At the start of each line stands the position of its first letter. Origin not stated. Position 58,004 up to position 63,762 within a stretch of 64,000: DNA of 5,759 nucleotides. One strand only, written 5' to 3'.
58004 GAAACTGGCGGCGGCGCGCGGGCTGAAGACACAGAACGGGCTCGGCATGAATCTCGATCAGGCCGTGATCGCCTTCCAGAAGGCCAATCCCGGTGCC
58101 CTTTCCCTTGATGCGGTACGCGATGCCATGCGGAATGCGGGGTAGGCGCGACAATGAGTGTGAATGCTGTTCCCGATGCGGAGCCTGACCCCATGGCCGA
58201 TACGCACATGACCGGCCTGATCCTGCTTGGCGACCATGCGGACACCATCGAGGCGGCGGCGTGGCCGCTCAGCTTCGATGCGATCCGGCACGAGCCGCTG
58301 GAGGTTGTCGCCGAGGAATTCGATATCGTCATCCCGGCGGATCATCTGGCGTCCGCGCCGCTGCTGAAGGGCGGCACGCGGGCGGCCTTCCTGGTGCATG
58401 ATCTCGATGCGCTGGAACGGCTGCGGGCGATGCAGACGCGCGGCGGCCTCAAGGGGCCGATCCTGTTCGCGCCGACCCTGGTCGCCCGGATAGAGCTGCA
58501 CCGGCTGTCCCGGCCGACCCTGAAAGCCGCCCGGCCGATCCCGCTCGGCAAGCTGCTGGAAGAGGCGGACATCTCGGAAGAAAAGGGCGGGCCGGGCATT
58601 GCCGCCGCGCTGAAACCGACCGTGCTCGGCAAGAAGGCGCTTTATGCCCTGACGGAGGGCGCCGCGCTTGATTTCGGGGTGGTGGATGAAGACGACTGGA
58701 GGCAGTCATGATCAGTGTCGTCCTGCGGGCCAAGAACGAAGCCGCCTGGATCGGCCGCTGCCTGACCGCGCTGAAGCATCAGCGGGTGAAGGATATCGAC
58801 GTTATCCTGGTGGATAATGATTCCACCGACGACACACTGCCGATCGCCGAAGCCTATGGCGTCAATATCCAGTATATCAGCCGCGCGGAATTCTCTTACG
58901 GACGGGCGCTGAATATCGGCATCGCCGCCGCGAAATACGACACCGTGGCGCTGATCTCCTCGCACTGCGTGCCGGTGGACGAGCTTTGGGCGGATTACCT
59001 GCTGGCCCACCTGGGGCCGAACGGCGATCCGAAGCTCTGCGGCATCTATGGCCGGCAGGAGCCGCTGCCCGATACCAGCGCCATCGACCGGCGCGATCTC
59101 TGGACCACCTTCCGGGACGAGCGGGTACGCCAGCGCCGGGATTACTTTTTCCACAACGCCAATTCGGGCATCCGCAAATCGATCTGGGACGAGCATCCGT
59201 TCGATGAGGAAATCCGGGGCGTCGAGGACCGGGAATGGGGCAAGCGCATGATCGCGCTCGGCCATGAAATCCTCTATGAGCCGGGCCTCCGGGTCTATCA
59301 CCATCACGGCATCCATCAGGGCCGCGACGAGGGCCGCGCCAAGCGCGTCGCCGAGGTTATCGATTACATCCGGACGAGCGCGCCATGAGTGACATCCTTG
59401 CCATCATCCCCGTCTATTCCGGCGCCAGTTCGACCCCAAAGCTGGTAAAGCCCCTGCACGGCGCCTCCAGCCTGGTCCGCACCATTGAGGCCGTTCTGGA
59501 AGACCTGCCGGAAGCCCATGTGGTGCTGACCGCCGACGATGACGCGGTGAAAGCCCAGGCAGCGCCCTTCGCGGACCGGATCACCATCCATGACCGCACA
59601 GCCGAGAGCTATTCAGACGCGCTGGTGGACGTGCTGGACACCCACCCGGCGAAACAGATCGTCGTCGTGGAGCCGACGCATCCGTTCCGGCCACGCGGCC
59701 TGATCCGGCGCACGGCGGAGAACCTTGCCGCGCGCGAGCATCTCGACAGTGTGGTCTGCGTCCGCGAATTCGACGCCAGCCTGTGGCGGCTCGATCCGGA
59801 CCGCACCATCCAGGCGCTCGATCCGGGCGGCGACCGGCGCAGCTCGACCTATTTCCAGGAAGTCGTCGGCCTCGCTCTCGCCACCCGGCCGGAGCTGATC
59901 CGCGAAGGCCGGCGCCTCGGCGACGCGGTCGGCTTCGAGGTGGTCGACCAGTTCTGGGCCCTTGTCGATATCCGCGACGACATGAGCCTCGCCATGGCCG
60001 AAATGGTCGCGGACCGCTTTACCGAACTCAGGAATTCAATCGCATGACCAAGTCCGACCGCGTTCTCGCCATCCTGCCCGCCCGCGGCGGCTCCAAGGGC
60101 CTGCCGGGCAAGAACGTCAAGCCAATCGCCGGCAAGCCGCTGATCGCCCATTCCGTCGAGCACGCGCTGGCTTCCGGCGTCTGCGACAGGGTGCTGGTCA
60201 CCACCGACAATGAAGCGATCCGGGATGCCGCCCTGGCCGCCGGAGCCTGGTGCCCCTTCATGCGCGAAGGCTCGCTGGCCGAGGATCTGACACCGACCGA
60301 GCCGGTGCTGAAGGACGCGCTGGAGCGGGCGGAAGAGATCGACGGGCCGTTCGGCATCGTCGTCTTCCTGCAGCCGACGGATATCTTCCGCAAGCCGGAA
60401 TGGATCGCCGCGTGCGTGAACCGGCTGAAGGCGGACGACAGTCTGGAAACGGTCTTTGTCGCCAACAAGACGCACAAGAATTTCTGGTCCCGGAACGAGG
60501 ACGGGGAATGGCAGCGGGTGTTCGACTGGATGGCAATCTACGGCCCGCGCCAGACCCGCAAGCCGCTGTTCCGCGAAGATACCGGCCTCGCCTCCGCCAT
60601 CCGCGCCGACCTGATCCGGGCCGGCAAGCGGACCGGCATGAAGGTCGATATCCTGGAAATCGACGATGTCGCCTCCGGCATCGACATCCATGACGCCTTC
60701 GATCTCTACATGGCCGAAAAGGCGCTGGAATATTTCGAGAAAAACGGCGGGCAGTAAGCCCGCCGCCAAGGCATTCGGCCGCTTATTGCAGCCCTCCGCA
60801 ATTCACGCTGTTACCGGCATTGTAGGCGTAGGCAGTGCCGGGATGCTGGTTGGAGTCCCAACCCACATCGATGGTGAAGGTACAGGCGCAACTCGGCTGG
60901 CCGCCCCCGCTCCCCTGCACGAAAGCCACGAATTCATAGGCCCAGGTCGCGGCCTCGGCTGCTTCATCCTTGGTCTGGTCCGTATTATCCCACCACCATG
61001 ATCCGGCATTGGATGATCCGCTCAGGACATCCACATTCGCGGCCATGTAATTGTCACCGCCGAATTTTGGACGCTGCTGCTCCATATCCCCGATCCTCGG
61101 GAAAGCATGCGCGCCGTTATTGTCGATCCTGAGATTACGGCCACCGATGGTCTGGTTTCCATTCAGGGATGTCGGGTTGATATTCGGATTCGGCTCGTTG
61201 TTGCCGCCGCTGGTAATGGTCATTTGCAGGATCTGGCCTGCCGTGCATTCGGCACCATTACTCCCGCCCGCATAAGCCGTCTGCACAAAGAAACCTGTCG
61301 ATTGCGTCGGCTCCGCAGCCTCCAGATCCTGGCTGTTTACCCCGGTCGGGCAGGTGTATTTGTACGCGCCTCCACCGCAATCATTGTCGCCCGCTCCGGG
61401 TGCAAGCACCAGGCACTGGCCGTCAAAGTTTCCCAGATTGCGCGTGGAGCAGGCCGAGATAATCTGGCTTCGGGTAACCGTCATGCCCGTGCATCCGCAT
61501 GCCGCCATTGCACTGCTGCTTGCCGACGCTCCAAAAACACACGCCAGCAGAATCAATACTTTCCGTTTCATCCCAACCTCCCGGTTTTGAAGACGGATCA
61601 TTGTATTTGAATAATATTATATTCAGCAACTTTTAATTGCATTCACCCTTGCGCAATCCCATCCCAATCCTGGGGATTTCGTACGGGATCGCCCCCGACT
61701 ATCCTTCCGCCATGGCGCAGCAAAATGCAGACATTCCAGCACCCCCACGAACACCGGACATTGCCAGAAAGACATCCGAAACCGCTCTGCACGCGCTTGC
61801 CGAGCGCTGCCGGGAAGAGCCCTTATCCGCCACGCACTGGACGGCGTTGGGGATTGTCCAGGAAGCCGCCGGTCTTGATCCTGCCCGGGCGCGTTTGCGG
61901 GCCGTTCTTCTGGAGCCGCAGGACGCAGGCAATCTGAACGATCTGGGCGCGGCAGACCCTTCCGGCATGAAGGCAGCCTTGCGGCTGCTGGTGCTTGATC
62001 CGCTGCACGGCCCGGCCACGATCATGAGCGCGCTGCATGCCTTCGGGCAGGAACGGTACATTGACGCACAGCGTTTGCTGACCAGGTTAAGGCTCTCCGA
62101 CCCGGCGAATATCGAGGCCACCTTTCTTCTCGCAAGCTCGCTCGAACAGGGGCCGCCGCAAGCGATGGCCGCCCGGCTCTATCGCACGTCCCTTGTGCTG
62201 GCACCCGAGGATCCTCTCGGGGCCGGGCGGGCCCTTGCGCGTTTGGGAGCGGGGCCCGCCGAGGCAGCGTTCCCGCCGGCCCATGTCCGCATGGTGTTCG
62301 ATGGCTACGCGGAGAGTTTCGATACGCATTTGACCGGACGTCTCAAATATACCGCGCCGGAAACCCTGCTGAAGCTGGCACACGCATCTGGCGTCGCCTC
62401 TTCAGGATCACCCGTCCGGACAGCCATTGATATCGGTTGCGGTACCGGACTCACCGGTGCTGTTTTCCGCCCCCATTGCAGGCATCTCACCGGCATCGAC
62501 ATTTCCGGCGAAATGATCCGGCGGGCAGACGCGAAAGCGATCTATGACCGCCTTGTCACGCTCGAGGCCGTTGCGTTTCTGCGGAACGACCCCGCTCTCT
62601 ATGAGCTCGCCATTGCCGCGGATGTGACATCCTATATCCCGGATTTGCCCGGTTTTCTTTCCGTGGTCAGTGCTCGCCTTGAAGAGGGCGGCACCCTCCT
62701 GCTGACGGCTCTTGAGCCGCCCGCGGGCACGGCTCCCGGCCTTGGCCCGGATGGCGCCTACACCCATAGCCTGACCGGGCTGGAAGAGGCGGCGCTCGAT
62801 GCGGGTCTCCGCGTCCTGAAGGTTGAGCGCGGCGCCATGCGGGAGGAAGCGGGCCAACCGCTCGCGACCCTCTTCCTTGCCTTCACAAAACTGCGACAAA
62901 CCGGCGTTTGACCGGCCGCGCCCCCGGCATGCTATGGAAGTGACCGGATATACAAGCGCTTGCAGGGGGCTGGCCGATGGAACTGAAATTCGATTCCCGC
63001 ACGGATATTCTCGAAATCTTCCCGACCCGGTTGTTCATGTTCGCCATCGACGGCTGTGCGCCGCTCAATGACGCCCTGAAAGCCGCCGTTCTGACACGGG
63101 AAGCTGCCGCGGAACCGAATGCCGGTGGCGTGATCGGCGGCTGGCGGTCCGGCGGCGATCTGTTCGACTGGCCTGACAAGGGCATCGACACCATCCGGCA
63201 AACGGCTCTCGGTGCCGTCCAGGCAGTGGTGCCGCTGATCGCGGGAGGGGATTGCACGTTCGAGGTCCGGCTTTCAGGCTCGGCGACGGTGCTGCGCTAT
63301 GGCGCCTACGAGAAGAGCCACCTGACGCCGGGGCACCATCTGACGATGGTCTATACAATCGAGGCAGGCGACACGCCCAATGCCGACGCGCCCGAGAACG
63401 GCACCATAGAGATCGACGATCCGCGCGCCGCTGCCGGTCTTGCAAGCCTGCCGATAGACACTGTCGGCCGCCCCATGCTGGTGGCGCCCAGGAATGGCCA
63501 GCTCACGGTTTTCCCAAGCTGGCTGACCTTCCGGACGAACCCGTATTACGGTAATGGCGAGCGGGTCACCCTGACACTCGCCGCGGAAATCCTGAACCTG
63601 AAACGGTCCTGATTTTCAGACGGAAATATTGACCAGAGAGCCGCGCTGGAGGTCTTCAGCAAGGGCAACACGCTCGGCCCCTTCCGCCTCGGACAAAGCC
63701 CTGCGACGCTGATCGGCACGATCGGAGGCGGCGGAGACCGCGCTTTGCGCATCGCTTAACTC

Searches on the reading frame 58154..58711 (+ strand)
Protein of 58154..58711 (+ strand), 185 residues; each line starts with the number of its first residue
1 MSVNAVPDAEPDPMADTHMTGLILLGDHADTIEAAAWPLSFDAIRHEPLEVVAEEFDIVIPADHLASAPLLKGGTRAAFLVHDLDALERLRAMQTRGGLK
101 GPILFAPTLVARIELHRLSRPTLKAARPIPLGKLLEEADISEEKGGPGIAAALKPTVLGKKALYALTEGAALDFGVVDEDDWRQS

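Call 18: search_protein_families(library=pfam, proteins=[window:58154-58711:+], max_evalue=0.001)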
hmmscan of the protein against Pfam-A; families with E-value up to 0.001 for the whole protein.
window:58154-58711:+ (185 aa): 1 family
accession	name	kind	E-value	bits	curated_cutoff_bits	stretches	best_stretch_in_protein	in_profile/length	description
PF08666.17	SAF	-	0.00028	21.8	21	1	122-172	3-57/63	SAF domain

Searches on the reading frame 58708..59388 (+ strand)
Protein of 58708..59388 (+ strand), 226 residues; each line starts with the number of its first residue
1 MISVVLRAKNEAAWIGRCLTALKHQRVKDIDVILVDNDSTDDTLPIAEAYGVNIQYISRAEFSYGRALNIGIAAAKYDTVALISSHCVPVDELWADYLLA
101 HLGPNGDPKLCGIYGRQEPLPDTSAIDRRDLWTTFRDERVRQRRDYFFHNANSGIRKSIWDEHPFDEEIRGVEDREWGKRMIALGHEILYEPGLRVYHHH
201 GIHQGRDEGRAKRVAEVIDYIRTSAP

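Call 18: search_protein_families(library=pfam, proteins=[window:58708-59388:+], max_evalue=0.001)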
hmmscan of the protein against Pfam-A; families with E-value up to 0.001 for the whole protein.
window:58708-59388:+ (226 aa): 2 families
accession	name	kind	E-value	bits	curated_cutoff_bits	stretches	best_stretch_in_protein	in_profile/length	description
PF00535.33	Glycos_transf_2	-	1.6e-20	74.1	23.3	1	3-160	1-164/168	Glycosyl transferase family 2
PF13641.12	Glyco_tranf_2_3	-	3.3e-07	31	27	1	2-93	3-103/230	Glycosyltransferase like family 2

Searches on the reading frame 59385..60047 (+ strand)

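Call 18: search_protein_families(library=pfam, proteins=[window:59385-60047:+], max_evalue=0.001)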
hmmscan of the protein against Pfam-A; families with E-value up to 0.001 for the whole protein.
window:59385-60047:+ (220 aa): 1 family
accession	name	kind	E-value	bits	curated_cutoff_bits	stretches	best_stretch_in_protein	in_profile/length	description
PF12804.13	NTP_transf_3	-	0.00057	20.5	27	1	18-127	15-123/160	MobA-like NTP transferase domain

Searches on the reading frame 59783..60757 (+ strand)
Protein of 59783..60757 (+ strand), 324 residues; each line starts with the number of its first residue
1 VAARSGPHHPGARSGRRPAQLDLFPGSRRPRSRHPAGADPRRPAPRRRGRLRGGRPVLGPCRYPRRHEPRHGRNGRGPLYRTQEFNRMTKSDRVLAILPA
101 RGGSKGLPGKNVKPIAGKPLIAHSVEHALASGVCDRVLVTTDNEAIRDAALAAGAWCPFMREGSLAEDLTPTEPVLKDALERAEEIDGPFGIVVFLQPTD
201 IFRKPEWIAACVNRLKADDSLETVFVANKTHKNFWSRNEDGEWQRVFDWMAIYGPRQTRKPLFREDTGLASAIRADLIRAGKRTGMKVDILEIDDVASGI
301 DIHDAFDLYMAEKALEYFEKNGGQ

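Call 92: search_protein_families(library=pfam, proteins=[window:59783-60757:+], max_evalue=0.001)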
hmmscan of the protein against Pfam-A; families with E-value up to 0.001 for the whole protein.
window:59783-60757:+ (324 aa): 1 family
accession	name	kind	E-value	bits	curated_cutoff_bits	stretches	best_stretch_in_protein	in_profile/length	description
PF02348.25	CTP_transf_3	-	1.5e-23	84.2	22.6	1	96-232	2-131/217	Cytidylyltransferase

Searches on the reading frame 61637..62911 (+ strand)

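Call 92: search_protein_families(library=pfam, proteins=[window:61637-62911:+], max_evalue=0.001)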
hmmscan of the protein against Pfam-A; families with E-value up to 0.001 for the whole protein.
window:61637-62911:+ (424 aa): 5 families
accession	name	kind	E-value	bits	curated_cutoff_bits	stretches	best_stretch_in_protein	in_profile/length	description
PF08242.18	Methyltransf_12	-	6.9e-12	46.4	30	1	264-354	1-98/98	Methyltransferase domain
PF13489.12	Methyltransf_23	-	7.1e-11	42.5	27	1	261-361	24-121/164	Methyltransferase domain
PF08241.18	Methyltransf_11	-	6.7e-08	33.5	21.2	1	264-355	1-94/95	Methyltransferase domain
PF13649.12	Methyltransf_25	-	7.6e-08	33.4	27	1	264-352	2-97/97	Methyltransferase domain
PF13847.12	Methyltransf_31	-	7.9e-05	22.8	27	1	262-357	6-110/145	Methyltransferase domain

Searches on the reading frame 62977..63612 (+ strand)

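Call 92: search_protein_families(library=pfam, proteins=[window:62977-63612:+], max_evalue=0.001)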
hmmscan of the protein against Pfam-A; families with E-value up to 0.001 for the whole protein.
window:62977-63612:+ (211 aa): 1 family
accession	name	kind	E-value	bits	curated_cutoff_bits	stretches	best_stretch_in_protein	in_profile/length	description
PF13759.12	2OG-FeII_Oxy_5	-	4.1e-07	30.8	27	1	104-199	5-98/101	Putative 2OG-Fe(II) oxygenase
